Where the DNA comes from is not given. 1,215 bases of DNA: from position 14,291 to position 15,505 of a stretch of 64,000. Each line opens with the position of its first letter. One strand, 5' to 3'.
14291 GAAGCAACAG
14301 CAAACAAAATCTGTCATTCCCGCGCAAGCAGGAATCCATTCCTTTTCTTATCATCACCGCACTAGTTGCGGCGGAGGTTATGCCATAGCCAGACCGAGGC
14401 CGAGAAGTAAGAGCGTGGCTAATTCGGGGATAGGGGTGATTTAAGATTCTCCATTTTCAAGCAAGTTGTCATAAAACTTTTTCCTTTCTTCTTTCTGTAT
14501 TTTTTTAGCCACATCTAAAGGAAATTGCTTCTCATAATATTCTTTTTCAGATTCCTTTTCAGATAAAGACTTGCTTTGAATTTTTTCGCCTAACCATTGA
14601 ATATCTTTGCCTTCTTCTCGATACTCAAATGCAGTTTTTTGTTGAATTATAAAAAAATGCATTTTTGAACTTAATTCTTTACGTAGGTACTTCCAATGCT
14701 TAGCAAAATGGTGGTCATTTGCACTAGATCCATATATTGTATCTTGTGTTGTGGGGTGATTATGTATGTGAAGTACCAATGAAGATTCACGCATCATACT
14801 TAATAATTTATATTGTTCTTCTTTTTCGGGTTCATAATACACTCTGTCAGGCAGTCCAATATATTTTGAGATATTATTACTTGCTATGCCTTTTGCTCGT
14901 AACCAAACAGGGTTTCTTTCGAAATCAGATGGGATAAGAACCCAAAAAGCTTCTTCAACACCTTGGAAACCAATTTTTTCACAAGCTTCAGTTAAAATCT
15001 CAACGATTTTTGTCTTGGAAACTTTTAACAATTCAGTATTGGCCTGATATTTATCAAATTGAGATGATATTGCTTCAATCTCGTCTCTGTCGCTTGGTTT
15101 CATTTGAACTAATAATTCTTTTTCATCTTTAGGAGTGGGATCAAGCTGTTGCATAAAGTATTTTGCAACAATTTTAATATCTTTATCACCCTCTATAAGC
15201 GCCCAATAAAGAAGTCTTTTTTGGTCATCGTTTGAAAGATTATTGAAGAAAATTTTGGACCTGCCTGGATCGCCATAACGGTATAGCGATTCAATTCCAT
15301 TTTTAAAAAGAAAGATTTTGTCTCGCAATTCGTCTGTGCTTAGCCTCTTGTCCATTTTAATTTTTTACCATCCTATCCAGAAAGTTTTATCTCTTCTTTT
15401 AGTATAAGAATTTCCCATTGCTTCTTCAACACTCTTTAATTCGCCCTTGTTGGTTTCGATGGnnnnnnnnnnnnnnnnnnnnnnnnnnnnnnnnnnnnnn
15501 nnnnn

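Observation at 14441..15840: AT-rich two-gene cassette (membrane-anchored protein + RadC-like JAB protein) splitting a repeat mosaic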

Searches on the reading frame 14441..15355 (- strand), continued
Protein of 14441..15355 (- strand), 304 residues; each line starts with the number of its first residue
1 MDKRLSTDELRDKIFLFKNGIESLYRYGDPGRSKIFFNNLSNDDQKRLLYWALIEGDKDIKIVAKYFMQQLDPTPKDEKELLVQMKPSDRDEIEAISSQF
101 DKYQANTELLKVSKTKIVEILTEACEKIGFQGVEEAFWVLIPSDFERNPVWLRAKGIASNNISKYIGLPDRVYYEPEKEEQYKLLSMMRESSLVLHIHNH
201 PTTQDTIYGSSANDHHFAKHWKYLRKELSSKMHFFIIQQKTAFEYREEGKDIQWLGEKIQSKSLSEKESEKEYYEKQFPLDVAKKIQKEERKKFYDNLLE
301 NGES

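Call 53: search_solved_structures(query=A3, max_evalue=10, show_alignments=2)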
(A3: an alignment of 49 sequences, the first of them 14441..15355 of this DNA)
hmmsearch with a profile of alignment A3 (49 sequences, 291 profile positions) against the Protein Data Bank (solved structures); distinct sequences matched with E-value up to 10: 35.
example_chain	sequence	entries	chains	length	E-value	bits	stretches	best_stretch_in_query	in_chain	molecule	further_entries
9ill_A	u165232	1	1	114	0.072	15.4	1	25-111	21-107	Transcriptional regulator SarA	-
8s1x_B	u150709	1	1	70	0.12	14.7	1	74-128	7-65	DBAct553_1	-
9sah_A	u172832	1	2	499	0.31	13.4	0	64-127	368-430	E4-NB2 synthetic fusion protein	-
1s0p_A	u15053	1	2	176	0.42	12.9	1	18-71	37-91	Adenylyl cyclase-associated protein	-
1tjf_A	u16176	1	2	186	0.44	12.9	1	18-71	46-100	Adenylyl cyclase-associated protein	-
2lxy_A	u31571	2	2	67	0.7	12.2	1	24-74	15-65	2-mercaptophenol-alpha3C | 4-mercaptophenol-alpha3C protein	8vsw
8eov_A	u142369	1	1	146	0.8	12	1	96-153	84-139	C2HR1_4r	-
2eth_A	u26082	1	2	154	0.99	11.7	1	35-109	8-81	transcriptional regulator, putative, Mar family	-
8a0h_A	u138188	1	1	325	1.1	11.5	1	63-126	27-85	OCP N-terminal domain-containing protein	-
6iwb_A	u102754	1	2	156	1.3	11.3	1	105-157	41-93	Apolipoprotein E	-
2qlc_A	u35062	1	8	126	1.5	11.2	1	214-247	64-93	DNA repair protein radC homolog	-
2n64_A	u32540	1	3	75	1.6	11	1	97-149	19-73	SH3 domain-containing kinase-binding protein 1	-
7uvj_A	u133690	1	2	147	1.7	11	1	105-157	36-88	Apolipoprotein E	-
4jy6_B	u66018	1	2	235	1.9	10.8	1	156-206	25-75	PGT123 heavy chain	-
8pyh_A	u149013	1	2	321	2.3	10.5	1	62-95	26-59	Orange carotenoid-binding protein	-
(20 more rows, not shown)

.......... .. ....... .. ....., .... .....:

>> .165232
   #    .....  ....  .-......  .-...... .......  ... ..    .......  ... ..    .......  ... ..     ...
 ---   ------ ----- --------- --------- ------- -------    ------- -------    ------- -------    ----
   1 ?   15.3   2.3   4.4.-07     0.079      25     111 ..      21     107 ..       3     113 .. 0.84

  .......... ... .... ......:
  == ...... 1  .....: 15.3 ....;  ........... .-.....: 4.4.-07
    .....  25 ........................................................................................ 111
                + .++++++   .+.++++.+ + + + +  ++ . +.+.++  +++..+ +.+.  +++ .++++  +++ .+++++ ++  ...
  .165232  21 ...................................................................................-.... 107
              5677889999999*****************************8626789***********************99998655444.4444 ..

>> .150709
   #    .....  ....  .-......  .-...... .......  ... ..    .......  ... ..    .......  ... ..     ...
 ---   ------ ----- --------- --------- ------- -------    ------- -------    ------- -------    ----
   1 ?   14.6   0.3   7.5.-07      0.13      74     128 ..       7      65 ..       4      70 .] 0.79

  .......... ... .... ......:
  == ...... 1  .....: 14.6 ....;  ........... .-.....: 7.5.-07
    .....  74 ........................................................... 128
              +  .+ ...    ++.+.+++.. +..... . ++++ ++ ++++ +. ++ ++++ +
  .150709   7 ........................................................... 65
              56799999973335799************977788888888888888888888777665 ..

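Call 57: search_protein_families(library=pfam, proteins=[L019:5127-5810:+, L015:3948-4634:+, L031:268-870:+, L014:1498-2115:-, L023:5498-6103:-, L046:5150-5965:+, L046:6790-8400:+, L046:8397-9950:+], max_evalue=0.01)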
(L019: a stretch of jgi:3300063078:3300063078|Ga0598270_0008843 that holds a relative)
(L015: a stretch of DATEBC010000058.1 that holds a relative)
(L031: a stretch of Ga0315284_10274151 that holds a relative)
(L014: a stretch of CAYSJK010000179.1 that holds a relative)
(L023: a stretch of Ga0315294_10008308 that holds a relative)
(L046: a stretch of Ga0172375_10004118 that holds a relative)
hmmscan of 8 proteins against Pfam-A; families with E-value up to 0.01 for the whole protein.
L019:5127-5810:+ (227 aa): 1 family
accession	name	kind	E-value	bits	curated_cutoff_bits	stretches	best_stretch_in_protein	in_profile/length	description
PF14279.12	HNH_5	-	0.0014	19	27.5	1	13-56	1-45/56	HNH endonuclease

L015:3948-4634:+ (228 aa): 1 family
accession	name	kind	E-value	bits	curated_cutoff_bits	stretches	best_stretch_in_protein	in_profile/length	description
PF24666.1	zf-C2H2_fungi_2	-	0.0013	19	27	1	58-73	4-19/26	Fungal C2H2 zinc finger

L031:268-870:+ (200 aa): 0 families

L014:1498-2115:- (205 aa): 0 families

L023:5498-6103:- (201 aa): 0 families

L046:5150-5965:+ (271 aa): 10 families
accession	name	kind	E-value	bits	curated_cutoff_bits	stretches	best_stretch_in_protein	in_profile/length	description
PF13191.12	AAA_16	-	2.2e-10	41.7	32.6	1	8-155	2-160/167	AAA ATPase domain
PF01637.24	ATPase_2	-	8.2e-07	29.5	33.2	1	8-159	1-151/225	ATPase domain predominantly from Archaea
PF20703.3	nSTAND1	-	8.1e-06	26.1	27.1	1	4-77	12-87/379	Novel STAND NTPase 1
PF20720.3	nSTAND3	-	1.5e-05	25.2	27.2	1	13-51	5-43/155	Novel STAND NTPase 3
PF25201.1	nSTAND6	-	1.6e-05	25.4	27.7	1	10-90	3-83/148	Novel STAND NTPase 6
PF05729.18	NACHT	-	4.9e-05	23.7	26.7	0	28-56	3-31/167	NACHT domain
PF13401.12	AAA_22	-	0.00056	20.7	27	1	24-159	4-121/130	AAA domain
PF12775.13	AAA_7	-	0.00066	19.7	25.8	1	22-58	30-67/181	P-loop containing dynein motor region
PF25199.1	nSTAND_NTPase5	-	0.0042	17.4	34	0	20-69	36-84/145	Novel STAND NTPase 5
PF02562.22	PhoH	-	0.0073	16.3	27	0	12-65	6-59/205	PhoH-like protein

L046:6790-8400:+ (536 aa): 3 families
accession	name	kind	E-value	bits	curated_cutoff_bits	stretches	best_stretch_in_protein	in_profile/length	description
PF00488.27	MutS_V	-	1.9e-16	61.1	30.2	1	359-520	2-167/188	MutS domain V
PF13401.12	AAA_22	-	0.0059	17.4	27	0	353-443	3-93/130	AAA domain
PF13173.12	AAA_14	-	0.0065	16.9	27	0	355-450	2-78/129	AAA domain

L046:8397-9950:+ (517 aa): 1 family
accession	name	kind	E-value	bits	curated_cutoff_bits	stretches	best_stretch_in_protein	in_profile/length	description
PF00488.27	MutS_V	-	7.2e-23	82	30.2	1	345-505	2-163/188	MutS domain V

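Call 58: search_protein_families(library=padloc, proteins=[L019:5127-5810:+, L015:3948-4634:+, L031:268-870:+, L001:810-1556:+, L023:5498-6103:-, L046:5150-5965:+, L046:6790-8400:+, L046:8397-9950:+], max_evalue=0.01)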
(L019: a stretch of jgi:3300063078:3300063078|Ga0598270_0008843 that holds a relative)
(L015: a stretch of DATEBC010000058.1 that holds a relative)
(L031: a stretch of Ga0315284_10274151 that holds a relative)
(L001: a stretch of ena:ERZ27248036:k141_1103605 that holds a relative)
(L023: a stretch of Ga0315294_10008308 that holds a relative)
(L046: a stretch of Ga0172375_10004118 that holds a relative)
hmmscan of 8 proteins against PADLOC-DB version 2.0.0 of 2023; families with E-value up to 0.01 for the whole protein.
L019:5127-5810:+ (227 aa): 0 families

L015:3948-4634:+ (228 aa): 3 families
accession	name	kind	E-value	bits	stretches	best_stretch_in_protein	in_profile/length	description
PDLC00354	PtuB1|PtuB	-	0.00026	18.7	1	5-72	46-106/204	Unknown function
PDLC00352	PtuB1|PtuB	-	0.0005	17.8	1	4-69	43-101/206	Unknown function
PDLC00342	PtuB1|PtuB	-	0.0007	17.1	1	4-63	44-95/247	Unknown function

L031:268-870:+ (200 aa): 1 family
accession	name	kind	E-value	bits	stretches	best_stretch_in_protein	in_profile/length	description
PDLC04139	mad7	-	0.0074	13.3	1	36-93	311-370/504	mads_7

L001:810-1556:+ (248 aa): 18 families
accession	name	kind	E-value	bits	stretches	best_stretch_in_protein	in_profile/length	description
PDLC05062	PDC-S66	-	1.4e-18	65.3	1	4-94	151-241/282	-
PDLC02012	SAVED5--SAVED_TIR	-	6.8e-16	56.4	1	3-94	15-105/404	-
PDLC03957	bSEFIR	-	3e-15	55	1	3-133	40-184/412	-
PDLC00417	ThsB1|ThsB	-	5.7e-11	40.5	1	4-96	169-262/303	TIR-like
PDLC02421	Aga_TIR-PNTD1-PNTD2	-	1.1e-10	39.2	1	3-132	5-135/430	Class I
PDLC00419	ThsB1|ThsB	-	2.5e-09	35.1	1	3-92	29-121/165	TIR-like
PDLC00436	ThsB1|ThsB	-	4.5e-09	34.1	1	2-93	36-130/183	TIR-like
PDLC02403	Aga_TIR-PNTD1-PNTD2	-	6.3e-09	33.4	1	4-136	5-138/443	Class I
PDLC02962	RT-TIR_XII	-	5.9e-07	26.7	1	13-94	358-439/478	single gene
PDLC02961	RT-TIR_XII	-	4.8e-06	23.7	1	10-91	354-432/475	single gene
PDLC02416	Aga_REase-TIR-PNTD1-PNTD2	-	7.6e-06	22.9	1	5-129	159-278/572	Class I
PDLC03015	TIR-NLR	-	8.7e-06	22.7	1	2-97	2-96/824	-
PDLC00420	ThsB1|ThsB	-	1.1e-05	22.7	1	1-97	1-100/319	TIR-like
PDLC00423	ThsB1|ThsB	-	0.00023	18.9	1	3-98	37-136/190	TIR-like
PDLC00728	Effector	-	0.00037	17.6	1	3-61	11-69/432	TIR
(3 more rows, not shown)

L023:5498-6103:- (201 aa): 0 families

L046:5150-5965:+ (271 aa): 2 families
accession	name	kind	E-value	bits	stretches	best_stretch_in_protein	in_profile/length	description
PDLC04140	mad8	-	9.6e-07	26.6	1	11-89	13-85/314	mads_8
PDLC03920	MkoA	-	0.00089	15.6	1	26-64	632-670/1112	-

L046:6790-8400:+ (536 aa): 0 families

L046:8397-9950:+ (517 aa): 3 families
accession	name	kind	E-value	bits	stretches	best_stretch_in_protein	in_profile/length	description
PDLC03878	NsnB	-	0.0016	16.3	1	341-375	21-52/345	-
PDLC02914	ATPase-Toprim_I-B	-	0.0035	14.6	1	335-365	19-46/443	-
PDLC03859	LmuB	-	0.0059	13.8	0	329-360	14-43/611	-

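Call 59: fold_search(model_id=the predicted structure, library=viral)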
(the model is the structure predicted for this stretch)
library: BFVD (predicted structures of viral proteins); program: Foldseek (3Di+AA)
matches with E <= 10: 242; with E <= 0.001: 2
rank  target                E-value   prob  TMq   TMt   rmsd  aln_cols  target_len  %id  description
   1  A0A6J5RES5            4.6e-04  1.00  0.30  0.55  13.3       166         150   14  RadC DNA repair proteins [uncultured Caudovirales phage]
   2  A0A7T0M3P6            9.1e-04  1.00  0.25  0.47   8.4       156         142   13  (no name in the UniProt tables at hand)
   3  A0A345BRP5            1.2e-03  1.00  0.27  0.30   8.6       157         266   14  (no name in the UniProt tables at hand)
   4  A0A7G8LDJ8            1.5e-03  1.00  0.27  0.50   5.4       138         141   14  (no name in the UniProt tables at hand)
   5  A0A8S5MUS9            2.4e-03  1.00  0.29  0.20   4.5       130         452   13  MPN domain-containing protein [Siphoviridae sp. ctutT7]
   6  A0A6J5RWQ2            2.4e-03  1.00  0.28  0.51   5.2       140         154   14  RadC DNA repair proteins [uncultured Caudovirales phage]
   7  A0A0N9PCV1            3.2e-03  0.99  0.23  0.25   7.9       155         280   10  Uncharacterized protein [Acidianus rod-shaped virus 2]
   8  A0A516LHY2            4.0e-03  0.94  0.23  0.36  16.9       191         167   14  (no name in the UniProt tables at hand)
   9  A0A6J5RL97            4.2e-03  1.00  0.26  0.40   6.0       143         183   18  RadC DNA repair proteins [uncultured Caudovirales phage]
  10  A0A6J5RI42            4.5e-03  1.00  0.28  0.44   6.2       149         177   13  RadC DNA repair proteins [uncultured Caudovirales phage]
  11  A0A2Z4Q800            5.9e-03  1.00  0.25  0.51   4.5       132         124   17  Peptidase [Gordonia phage Suzy]
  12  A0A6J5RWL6            7.0e-03  1.00  0.28  0.49   5.5       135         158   14  RadC DNA repair proteins [uncultured Caudovirales phage]
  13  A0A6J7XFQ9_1          1.8e-02  0.99  0.27  0.07   8.0       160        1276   13  RadC-like JAB domain containing protein [uncultured Caudovirales phage]
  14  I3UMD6                2.4e-02  0.84  0.20  0.42   7.1       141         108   13  Tail component protein [Colwellia phage 9A]
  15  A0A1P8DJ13            2.6e-02  0.97  0.22  0.43   5.2       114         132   14  (no name in the UniProt tables at hand)
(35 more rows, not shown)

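Call 72: search_protein_families(library=pfam, alignment_id=A3, max_evalue=1)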
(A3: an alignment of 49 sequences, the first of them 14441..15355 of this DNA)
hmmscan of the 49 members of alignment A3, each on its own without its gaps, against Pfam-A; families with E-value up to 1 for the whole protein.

A. member 1, window:14441-15355:- (304 aa): 0 families

B. families by the number of members that match (of 49 scanned): 58 families (the first 25 are shown)
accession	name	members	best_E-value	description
PF04002.20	RadC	6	0.0016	RadC-like JAB domain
PF14464.11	Prok-JAB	4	0.00081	Prokaryotic homologs of the JAB domain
PF03448.22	MgtE_N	4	0.023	MgtE intracellular N domain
PF08602.15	Mgr1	3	0.017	Mgr1-like, i-AAA protease complex subunit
PF02797.21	Chal_sti_synt_C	3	0.058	Chalcone and stilbene synthases, C-terminal domain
PF10330.14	Stb3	2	0.016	Putative Sin3 binding protein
PF07913.16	DUF1678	2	0.1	Protein of unknown function (DUF1678)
PF17910.6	FeoB_Cyto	2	0.13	FeoB cytosolic helical domain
PF01466.24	Skp1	2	0.14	Skp1 family, dimerisation domain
PF13432.12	TPR_16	1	0.00015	Tetratricopeptide repeat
PF23562.2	AMP-binding_C_3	1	0.0035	AMP-binding enzyme C-terminal domain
PF13521.12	AAA_28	1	0.0039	AAA domain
PF08696.17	Dna2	1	0.0048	DNA replication factor Dna2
PF18119.6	RIG-I_C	1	0.005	RIG-I receptor C-terminal domain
PF02190.22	LON_substr_bdg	1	0.0094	ATP-dependent protease La (LON) substrate-binding domain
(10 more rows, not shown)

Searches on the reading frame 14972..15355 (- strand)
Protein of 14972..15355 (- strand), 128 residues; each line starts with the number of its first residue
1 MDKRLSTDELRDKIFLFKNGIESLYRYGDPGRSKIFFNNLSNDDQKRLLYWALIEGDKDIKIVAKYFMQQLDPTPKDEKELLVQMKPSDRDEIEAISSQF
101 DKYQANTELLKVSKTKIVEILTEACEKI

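Call 62: predict_structure(alignment_id=A4)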
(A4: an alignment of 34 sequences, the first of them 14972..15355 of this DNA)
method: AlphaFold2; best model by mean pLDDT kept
length: 128 residues; sequences in the alignment: 34
mean_pLDDT: 87.2   pTM: 0.71
mean pLDDT of the five models: 87.2, 86.2, 85.2, 84.8, 80.4
residues with pLDDT >= 90: 77; 70-90: 39; 50-70: 11; < 50: 1
segments of 3 or more residues with pLDDT < 50: none
pLDDT, mean of each block of 10 residues (from residue 1): 78 91 93 93 94 91 95 92 92 84 60 83 86
secondary structure, 60 per line:
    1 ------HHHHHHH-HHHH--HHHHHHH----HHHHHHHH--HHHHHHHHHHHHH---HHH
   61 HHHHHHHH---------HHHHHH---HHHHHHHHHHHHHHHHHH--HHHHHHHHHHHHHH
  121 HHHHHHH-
elements in order: H7-13 H15-18 H21-27 H32-39 H42-54 H58-68 H78-83 H87-104 H107-127

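Call 65: fold_search(model_id=the predicted structure, library=pdb)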
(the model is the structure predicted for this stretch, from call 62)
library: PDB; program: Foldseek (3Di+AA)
matches with E <= 10: 148; with E <= 0.001: 0
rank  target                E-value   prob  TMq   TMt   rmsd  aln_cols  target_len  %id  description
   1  9xou_D                5.3e-01  0.35  0.28  0.18   7.0       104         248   10  CryoEM structure of LacY with Trimbody (released 2026-02-11)
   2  4qmj                  5.3e-01  0.33  0.29  0.19   8.8       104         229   18  The XMAP215 family drives microtubule polymerization using a structurally diverse TOG array (released 2014-07-09)
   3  8f54_0                8.2e-01  0.57  0.28  0.50   7.2        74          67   20  Top-down design of protein architectures with reinforcement learning (released 2023-05-10)
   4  4qmi_A                8.2e-01  0.35  0.32  0.20  10.8       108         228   16  The XMAP215 family drives microtubule polymerization using a structurally diverse TOG array (released 2014-07-09)
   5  8f4x_0                2.1e+00  0.35  0.29  0.52   5.8        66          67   18  Top-down design of protein architectures with reinforcement learning (released 2023-05-10)
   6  3woy                  2.4e+00  0.15  0.27  0.15   9.3        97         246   12  Crystal structure of CLASP2 TOG domain (TOG2) (released 2015-05-27)
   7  2yvy                  2.6e+00  0.08  0.21  0.14   9.6       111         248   16  Crystal structure of magnesium transporter MgtE cytosolic domain, Mg2+ bound form (released 2007-09-04)
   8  8apa_E1               2.6e+00  0.05  0.18  0.07  14.7       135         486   10  rotational state 1a of the Trypanosoma brucei mitochondrial ATP synthase dimer (released 2022-10-26)
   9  7pgp_F                2.7e+00  0.10  0.29  0.09   9.8       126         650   17  The core structure of human neurofibromin isoform 2 (released 2022-08-24)
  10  5lvf_MODEL_1_A        2.9e+00  0.12  0.26  0.24   9.3        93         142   14  Solution structure of Rtt103 CTD-interacting domain bound to a Thr4 phosphorylated CTD peptide (released 2017-05-10)
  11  8fn4_6                3.0e+00  0.10  0.27  0.10  12.5       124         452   14  Cryo-EM structure of RNase-treated RESC-A in trypanosomal RNA editing (released 2023-07-19)
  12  6mq5_A                3.2e+00  0.14  0.30  0.18  10.6       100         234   14  Structure of human CLASP1 TOG1 (released 2019-07-17)
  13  4cab_A                3.4e+00  0.09  0.21  0.08   6.6        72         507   15  The refined structure of catalase DR1998 from Deinococcus radiodurans at 2.6 A resolution (released 2014-07-09)
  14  9pyl_A                3.4e+00  0.07  0.23  0.23  11.0       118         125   14  Crystal structure of Zn(II)-bound ZETA_2 (released 2025-10-29)
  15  6g4j_B                3.4e+00  0.06  0.16  0.17   9.8        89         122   11  Structure of the protein kinase YabT from Bacillus subtilis in complex with an alphaREP crystallization helper (released 2019-01-30)
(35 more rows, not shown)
